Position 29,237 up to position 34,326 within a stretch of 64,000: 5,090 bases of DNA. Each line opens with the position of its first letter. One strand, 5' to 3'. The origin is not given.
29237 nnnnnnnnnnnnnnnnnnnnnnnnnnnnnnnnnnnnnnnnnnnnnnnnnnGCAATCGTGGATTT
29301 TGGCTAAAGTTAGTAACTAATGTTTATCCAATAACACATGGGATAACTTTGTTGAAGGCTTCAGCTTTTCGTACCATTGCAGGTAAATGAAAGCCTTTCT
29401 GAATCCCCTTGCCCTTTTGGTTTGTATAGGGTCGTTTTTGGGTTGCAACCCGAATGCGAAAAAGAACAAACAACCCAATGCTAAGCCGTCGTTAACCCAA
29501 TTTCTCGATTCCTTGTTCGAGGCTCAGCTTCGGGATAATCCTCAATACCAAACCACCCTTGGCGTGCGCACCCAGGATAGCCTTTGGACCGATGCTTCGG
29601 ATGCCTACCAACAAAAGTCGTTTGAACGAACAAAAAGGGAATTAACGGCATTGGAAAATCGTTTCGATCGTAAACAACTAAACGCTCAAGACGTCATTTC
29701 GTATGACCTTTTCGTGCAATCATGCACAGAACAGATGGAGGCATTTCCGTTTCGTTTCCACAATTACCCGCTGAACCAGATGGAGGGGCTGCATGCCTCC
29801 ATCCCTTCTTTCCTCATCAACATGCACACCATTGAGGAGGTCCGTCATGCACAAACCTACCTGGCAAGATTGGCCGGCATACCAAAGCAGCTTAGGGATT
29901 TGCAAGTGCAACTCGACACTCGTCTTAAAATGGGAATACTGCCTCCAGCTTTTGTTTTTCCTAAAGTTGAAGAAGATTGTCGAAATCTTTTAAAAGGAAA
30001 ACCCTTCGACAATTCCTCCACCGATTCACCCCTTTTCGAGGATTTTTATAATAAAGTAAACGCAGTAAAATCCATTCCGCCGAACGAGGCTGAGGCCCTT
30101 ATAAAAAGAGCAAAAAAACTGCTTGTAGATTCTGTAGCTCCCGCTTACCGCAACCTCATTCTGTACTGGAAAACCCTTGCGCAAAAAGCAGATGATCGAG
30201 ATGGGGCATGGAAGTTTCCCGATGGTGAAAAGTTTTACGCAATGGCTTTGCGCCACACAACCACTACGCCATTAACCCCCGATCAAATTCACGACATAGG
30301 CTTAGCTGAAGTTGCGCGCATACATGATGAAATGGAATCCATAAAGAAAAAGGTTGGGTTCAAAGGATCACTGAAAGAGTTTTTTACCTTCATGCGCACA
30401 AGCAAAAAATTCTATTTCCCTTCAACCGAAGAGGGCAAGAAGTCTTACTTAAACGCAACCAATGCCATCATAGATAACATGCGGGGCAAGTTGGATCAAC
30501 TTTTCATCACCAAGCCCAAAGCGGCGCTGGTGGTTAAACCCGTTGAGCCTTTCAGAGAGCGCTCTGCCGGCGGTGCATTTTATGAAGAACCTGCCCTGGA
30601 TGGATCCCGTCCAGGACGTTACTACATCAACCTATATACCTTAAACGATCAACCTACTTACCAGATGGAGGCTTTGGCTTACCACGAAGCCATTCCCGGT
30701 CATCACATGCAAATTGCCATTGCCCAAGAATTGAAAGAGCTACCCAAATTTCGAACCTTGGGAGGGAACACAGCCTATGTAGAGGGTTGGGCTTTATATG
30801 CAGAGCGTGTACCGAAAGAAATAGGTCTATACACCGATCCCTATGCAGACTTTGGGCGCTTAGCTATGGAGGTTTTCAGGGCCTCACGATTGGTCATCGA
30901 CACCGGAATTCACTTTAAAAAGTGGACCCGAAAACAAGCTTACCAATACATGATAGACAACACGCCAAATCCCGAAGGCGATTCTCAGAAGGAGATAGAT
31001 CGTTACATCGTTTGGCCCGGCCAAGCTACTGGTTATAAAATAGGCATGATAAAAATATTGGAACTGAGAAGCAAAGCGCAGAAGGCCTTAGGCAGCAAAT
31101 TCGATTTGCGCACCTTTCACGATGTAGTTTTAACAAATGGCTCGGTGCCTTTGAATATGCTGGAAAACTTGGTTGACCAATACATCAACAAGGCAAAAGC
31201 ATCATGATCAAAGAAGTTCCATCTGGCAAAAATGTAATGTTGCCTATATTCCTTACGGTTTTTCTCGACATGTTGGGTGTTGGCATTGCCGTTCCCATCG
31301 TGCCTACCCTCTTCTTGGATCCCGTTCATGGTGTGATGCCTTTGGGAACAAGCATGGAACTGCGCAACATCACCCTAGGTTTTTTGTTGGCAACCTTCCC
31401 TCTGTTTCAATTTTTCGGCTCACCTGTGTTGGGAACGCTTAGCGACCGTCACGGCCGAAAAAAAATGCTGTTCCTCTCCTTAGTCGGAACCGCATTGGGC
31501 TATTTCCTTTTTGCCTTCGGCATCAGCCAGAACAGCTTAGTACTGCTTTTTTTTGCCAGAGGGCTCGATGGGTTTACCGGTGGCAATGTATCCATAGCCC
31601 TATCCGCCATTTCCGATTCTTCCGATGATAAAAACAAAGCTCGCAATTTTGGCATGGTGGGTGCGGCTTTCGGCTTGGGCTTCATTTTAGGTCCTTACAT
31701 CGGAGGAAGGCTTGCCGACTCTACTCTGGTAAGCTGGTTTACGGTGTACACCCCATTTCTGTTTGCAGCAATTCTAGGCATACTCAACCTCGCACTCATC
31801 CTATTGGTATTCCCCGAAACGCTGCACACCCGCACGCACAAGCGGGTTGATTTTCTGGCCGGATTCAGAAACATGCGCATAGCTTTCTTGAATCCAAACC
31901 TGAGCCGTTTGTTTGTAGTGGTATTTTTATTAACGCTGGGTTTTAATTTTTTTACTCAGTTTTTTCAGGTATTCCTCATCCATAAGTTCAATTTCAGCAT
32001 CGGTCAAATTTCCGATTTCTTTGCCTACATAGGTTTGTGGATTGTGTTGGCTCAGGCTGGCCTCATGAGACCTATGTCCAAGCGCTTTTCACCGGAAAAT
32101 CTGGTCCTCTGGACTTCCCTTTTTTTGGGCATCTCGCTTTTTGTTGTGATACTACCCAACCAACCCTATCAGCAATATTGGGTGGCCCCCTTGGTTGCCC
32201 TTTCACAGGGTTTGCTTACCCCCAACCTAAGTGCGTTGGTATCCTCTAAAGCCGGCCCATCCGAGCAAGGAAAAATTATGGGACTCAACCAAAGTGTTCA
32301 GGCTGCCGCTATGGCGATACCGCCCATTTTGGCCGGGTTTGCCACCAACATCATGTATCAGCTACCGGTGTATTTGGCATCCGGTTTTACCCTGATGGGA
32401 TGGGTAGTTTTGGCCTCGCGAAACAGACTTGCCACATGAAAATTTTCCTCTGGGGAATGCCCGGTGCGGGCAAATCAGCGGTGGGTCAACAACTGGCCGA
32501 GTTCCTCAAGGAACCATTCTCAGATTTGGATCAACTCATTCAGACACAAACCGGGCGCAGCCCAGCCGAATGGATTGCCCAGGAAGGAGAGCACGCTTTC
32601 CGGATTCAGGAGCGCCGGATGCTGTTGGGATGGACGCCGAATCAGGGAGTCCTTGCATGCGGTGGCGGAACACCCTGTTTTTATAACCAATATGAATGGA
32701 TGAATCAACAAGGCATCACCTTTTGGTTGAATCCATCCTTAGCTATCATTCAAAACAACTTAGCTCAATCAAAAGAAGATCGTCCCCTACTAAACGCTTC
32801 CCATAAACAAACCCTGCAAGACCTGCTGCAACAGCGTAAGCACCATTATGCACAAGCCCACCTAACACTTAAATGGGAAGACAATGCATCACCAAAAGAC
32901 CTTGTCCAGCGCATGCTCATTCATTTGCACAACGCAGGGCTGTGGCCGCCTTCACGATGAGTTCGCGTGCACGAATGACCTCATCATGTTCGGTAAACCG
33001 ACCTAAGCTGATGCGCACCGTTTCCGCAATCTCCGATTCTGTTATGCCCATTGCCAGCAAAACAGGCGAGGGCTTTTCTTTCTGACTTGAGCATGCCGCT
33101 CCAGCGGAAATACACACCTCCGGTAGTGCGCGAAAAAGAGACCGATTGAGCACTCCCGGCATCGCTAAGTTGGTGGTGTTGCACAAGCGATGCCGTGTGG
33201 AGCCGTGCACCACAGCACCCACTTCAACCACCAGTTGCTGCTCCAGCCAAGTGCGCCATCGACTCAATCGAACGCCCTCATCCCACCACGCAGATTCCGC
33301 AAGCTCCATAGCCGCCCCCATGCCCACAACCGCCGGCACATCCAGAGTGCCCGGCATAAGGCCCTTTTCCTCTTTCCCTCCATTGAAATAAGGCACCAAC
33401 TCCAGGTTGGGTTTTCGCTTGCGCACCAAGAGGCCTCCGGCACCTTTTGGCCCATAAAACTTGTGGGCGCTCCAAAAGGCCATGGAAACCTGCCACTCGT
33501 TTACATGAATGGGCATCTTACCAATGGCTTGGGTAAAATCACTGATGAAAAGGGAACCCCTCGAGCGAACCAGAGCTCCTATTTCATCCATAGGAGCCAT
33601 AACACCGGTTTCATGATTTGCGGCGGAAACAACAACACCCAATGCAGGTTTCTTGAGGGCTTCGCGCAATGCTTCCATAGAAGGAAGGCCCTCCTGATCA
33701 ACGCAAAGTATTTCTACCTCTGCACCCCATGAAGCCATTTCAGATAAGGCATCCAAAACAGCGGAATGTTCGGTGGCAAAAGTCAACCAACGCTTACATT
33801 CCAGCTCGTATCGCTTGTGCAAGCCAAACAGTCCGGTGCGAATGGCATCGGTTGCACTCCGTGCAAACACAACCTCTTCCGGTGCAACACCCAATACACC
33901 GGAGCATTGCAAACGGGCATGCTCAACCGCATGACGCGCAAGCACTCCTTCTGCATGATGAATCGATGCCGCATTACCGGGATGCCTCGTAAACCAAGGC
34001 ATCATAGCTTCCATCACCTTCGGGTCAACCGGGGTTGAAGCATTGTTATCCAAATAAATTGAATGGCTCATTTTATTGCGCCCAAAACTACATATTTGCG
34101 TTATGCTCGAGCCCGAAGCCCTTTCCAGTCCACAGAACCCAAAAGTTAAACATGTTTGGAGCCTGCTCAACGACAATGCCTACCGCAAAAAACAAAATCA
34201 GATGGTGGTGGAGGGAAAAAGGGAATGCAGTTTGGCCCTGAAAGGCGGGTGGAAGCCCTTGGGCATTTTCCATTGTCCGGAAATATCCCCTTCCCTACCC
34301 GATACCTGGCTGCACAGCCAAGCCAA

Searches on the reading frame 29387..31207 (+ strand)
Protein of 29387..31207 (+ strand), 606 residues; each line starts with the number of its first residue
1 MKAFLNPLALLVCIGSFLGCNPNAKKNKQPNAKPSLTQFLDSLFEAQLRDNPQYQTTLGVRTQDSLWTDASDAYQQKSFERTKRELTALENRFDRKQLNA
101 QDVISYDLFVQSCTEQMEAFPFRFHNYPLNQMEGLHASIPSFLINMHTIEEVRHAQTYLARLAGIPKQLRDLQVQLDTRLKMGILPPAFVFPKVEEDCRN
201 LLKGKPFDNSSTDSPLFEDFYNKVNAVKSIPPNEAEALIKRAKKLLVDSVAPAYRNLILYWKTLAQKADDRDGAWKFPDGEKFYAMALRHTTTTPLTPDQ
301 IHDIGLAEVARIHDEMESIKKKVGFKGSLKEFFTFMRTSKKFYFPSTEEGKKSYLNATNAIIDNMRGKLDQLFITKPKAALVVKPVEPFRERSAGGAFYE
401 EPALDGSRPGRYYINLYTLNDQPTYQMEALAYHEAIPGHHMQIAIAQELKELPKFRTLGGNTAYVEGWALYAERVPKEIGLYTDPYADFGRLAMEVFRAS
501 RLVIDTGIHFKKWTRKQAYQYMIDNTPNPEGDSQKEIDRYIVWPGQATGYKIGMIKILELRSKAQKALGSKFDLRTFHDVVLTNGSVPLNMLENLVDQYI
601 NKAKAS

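Call 9: search_protein_families(library=pfam, proteins=[window:29387-31207:+], max_evalue=0.0001)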
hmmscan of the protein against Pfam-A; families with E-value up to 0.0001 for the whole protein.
window:29387-31207:+ (606 aa): 1 family
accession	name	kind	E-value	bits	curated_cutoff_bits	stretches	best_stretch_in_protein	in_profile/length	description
PF05960.17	DUF885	-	4e-189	631.1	32.4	1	52-596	1-532/532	Bacterial protein of unknown function (DUF885)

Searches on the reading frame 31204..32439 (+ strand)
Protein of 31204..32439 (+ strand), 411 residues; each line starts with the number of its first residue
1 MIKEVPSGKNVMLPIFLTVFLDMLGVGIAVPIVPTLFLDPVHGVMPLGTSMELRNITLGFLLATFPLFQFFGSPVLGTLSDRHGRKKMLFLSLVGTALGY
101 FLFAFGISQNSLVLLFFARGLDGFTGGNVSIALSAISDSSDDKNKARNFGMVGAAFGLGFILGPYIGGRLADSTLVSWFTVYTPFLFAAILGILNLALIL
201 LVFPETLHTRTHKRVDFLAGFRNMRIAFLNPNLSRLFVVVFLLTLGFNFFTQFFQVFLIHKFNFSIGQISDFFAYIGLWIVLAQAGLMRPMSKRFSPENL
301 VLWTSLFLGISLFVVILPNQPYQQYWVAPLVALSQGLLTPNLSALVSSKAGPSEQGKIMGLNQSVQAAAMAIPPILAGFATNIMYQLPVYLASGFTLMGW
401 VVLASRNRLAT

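Call 9: search_protein_families(library=pfam, proteins=[window:31204-32439:+], max_evalue=0.0001)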
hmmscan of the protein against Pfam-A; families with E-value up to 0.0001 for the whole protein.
window:31204-32439:+ (411 aa): 3 families
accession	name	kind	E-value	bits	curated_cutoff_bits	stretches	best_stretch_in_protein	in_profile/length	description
PF07690.21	MFS_1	-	1.3e-49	169.5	33.4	2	15-372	1-345/347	Major Facilitator Superfamily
PF12832.13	MFS_1_like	-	4.7e-13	49.4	25.2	1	50-380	28-361/373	MFS_1 like family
PF00083.30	Sugar_tr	-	5.6e-09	35.8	22.3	1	54-206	44-194/452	Sugar (and other) transporter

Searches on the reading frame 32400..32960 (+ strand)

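Call 9: search_protein_families(library=pfam, proteins=[window:32400-32960:+], max_evalue=0.0001)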
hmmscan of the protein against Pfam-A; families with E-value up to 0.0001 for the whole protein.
window:32400-32960:+ (186 aa): 1 family
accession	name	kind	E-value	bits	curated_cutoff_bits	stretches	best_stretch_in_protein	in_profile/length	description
PF01202.28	SKI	-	2.4e-34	119.2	22.1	1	21-174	1-156/159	Shikimate kinase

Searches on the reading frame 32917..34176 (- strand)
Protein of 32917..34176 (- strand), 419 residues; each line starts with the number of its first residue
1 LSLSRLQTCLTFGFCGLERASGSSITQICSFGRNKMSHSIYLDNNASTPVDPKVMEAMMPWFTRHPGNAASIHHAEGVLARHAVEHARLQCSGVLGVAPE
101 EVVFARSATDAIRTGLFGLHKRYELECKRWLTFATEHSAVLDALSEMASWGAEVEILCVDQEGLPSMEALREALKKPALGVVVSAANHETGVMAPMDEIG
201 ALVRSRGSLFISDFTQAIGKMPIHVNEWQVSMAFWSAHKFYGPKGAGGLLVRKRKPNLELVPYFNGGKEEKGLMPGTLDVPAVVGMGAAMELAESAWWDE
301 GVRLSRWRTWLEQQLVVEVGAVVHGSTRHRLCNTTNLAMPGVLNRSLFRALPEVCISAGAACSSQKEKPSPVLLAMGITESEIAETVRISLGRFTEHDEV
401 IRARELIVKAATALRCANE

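Call 9: search_protein_families(library=pfam, proteins=[window:32917-34176:-], max_evalue=0.0001)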
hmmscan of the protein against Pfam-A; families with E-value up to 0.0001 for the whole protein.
window:32917-34176:- (419 aa): 1 family
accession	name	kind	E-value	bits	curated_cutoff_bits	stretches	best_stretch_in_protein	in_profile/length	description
PF00266.25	Aminotran_5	-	1.7e-50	172.5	21.5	1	40-400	1-368/371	Aminotransferase class-V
